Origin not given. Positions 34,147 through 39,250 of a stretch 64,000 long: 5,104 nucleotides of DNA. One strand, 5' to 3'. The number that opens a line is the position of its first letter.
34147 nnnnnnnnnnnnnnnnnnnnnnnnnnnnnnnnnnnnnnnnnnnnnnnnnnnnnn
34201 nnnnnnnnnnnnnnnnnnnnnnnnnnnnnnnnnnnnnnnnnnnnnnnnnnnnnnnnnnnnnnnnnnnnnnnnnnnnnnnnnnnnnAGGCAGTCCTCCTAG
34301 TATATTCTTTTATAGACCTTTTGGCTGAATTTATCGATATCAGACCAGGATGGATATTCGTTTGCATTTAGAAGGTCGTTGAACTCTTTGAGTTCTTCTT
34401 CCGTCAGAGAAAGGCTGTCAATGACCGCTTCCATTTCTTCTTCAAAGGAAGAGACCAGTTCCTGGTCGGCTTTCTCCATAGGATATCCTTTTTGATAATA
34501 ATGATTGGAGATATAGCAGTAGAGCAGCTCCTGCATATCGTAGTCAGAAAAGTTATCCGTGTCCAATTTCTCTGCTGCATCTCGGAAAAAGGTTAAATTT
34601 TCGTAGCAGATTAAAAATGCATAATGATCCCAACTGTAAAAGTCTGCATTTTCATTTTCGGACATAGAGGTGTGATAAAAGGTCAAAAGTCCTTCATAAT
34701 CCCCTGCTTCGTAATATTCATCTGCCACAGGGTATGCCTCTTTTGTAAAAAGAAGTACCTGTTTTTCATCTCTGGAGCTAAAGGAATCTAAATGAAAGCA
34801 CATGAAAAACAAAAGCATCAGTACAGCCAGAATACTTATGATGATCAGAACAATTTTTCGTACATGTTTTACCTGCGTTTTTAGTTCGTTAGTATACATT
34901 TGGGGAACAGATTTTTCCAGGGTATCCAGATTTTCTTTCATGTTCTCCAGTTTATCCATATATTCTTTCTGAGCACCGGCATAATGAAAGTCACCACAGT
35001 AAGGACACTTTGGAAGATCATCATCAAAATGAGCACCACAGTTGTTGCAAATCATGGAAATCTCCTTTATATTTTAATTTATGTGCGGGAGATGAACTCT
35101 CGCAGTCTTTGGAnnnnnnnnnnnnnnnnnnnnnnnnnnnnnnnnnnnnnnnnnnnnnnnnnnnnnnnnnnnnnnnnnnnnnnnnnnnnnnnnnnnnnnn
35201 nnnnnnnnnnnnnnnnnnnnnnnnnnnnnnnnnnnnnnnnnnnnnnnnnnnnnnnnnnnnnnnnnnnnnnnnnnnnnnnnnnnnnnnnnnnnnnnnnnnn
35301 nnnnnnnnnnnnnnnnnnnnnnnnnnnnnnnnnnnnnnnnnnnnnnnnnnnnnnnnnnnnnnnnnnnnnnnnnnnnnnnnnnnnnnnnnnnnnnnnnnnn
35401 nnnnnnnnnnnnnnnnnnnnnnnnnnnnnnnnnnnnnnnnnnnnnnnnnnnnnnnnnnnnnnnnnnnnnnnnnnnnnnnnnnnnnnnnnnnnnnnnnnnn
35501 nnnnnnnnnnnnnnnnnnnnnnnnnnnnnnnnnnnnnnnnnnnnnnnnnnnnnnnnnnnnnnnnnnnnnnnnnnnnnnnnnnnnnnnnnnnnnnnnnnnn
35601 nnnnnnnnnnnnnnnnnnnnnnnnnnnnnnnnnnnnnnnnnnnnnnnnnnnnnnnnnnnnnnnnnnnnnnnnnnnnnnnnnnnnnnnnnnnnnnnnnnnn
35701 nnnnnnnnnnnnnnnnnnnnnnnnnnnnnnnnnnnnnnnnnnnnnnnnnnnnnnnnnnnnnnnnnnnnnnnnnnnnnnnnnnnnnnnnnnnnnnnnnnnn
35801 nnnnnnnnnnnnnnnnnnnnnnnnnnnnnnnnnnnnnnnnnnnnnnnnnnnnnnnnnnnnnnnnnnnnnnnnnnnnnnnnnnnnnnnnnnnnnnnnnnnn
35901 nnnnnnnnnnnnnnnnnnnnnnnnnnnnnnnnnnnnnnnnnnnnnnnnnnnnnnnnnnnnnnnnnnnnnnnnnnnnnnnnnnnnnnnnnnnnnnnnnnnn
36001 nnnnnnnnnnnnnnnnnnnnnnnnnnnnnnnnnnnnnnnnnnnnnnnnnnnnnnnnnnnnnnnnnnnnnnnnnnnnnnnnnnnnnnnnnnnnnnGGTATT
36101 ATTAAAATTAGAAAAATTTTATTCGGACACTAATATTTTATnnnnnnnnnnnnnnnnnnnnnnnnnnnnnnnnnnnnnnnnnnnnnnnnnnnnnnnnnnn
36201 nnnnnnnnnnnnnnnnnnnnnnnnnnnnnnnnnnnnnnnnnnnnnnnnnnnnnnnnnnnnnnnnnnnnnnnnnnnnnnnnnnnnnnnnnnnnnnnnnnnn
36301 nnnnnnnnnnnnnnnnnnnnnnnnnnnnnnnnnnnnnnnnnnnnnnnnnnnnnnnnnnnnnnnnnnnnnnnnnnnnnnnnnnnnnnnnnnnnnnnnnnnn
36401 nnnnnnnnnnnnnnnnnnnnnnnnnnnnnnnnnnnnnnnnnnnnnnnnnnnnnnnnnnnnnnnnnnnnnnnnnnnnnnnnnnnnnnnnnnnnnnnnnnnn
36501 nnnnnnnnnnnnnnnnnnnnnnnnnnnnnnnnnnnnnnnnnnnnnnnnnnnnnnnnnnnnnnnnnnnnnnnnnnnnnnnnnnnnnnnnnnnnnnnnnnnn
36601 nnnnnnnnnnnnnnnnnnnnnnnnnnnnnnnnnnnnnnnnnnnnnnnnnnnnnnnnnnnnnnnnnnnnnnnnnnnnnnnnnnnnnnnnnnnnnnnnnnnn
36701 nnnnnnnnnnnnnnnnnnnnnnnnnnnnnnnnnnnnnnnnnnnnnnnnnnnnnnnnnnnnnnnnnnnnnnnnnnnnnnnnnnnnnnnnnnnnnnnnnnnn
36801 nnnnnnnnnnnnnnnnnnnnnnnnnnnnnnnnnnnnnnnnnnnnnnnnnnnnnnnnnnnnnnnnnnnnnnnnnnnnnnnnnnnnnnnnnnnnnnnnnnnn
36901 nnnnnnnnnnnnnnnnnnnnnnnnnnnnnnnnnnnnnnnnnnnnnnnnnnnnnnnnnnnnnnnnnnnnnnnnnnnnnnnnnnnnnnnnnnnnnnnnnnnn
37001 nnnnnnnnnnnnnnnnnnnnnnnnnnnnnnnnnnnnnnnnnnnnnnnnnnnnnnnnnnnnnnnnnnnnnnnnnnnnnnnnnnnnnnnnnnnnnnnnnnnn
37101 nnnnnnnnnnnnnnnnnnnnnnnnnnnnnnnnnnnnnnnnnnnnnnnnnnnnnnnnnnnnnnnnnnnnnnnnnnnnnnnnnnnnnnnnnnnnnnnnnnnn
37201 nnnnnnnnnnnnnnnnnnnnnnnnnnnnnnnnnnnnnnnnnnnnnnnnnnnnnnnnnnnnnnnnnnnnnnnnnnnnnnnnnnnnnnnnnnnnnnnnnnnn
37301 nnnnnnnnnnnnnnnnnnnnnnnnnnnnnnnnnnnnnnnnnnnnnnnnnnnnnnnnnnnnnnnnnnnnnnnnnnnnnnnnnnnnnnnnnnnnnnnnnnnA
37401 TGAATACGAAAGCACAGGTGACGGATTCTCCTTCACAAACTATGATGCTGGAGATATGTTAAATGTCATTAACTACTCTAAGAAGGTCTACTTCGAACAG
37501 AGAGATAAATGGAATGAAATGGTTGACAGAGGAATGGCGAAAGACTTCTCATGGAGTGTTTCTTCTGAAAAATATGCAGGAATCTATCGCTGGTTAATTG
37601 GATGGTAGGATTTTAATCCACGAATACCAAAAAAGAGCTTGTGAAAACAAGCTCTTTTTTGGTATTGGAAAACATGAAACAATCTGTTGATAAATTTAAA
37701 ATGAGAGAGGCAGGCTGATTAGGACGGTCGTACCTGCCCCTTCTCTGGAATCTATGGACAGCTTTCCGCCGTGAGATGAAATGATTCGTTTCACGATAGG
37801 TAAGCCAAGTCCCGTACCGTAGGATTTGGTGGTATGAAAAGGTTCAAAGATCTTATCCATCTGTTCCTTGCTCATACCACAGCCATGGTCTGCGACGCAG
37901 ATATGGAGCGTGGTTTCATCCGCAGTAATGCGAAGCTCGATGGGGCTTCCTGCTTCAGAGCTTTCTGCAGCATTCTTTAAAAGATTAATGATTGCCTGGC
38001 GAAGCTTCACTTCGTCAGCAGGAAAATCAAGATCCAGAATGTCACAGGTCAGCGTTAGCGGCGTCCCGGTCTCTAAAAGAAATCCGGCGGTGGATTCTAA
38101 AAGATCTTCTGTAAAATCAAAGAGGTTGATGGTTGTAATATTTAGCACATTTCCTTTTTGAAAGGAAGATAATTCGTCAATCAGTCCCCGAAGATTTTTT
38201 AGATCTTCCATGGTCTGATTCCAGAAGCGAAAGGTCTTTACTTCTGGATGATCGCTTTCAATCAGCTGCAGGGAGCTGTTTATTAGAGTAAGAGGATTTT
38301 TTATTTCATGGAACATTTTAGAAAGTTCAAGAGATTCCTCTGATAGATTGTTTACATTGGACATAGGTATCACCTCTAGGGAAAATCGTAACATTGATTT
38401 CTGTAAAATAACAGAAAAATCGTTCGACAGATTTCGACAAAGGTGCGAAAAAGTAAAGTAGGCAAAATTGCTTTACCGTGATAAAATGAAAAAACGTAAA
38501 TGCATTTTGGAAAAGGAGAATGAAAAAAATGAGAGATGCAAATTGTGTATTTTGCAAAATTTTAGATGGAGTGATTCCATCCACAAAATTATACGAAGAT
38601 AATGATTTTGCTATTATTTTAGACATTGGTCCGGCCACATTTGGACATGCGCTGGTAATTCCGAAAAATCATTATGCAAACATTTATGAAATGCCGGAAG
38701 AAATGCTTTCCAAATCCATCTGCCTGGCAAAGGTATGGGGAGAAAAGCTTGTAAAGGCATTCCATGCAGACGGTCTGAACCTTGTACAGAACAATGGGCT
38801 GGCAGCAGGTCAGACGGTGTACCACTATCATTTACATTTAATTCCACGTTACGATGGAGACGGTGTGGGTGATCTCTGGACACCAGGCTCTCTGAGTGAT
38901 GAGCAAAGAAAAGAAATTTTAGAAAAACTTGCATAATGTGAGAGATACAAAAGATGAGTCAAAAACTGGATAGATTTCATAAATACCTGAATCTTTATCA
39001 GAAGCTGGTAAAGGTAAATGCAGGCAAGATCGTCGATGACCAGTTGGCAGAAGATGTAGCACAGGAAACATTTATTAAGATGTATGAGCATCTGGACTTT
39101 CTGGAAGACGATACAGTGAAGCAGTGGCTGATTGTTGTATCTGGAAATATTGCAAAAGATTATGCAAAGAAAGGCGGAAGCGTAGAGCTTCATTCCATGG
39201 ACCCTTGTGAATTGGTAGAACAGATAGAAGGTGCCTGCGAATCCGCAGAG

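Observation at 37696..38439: Two perfect, helically phased Spo0A boxes in front of a sensor-less orphan histidine kinase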

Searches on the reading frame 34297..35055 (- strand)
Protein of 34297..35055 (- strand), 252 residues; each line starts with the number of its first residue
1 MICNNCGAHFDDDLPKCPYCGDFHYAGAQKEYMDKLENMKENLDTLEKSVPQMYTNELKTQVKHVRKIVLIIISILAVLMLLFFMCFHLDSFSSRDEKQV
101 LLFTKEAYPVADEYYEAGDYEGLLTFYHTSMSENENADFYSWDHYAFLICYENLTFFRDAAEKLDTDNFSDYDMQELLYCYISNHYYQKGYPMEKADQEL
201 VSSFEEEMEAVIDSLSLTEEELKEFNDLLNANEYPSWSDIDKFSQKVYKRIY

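Call 5: search_protein_families(library=pfam, proteins=[window:34297-35055:-], max_evalue=0.01)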
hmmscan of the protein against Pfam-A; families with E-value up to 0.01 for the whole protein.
window:34297-35055:- (252 aa): 1 family
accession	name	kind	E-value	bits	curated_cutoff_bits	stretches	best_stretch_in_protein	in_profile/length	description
PF13248.11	Zn_ribbon_3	-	7.1e-05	22.6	27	1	3-21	5-23/26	zinc-ribbon domain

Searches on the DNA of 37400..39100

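Call 51: search_rna_families(source=window, start=37400, end=39100, threshold=evalue, max_evalue=1)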
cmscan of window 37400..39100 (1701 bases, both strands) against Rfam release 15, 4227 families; matches with E-value up to 1: 8.
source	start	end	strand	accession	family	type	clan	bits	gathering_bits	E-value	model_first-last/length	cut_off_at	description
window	37622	37667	+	RF00641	mir-154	Gene; miRNA;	CL00149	29.3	52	0.0032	1-82/82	no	mir-154 microRNA precursor family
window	37622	37663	-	RF04343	Plastid-psbA-2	Cis-reg;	CL00153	24.2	55.8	0.095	1-60/60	no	Plastid-psbA-2 3UTR RNA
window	37609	37686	+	RF03709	MIR1878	Gene; miRNA;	-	23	70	0.22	1-100/100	no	MIR1878 microRNA precursor family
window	37555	37660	+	RF04180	BTnc231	Gene; sRNA;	-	22.6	80.4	0.066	1-154/154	no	Bacteroides sRNA BTnc231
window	37623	37666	+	RF04128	MIR8562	Gene; miRNA;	-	21.3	211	0.38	1-242/242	no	MIR8562 microRNA precursor family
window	37622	37668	+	RF03485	mir-4000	Gene; miRNA;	-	19.6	58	0.88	1-54/54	no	mir-4000 microRNA precursor family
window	37540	37669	-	RF02901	AaHKsRNA41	Gene; sRNA;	-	17.5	97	0.35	1-187/187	no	Aggregatibacter sRNA 41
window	37506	37663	+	RF00166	PrrB_RsmZ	Gene; sRNA;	CL00106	17.3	44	0.3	1-133/133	no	PrrB/RsmZ RNA family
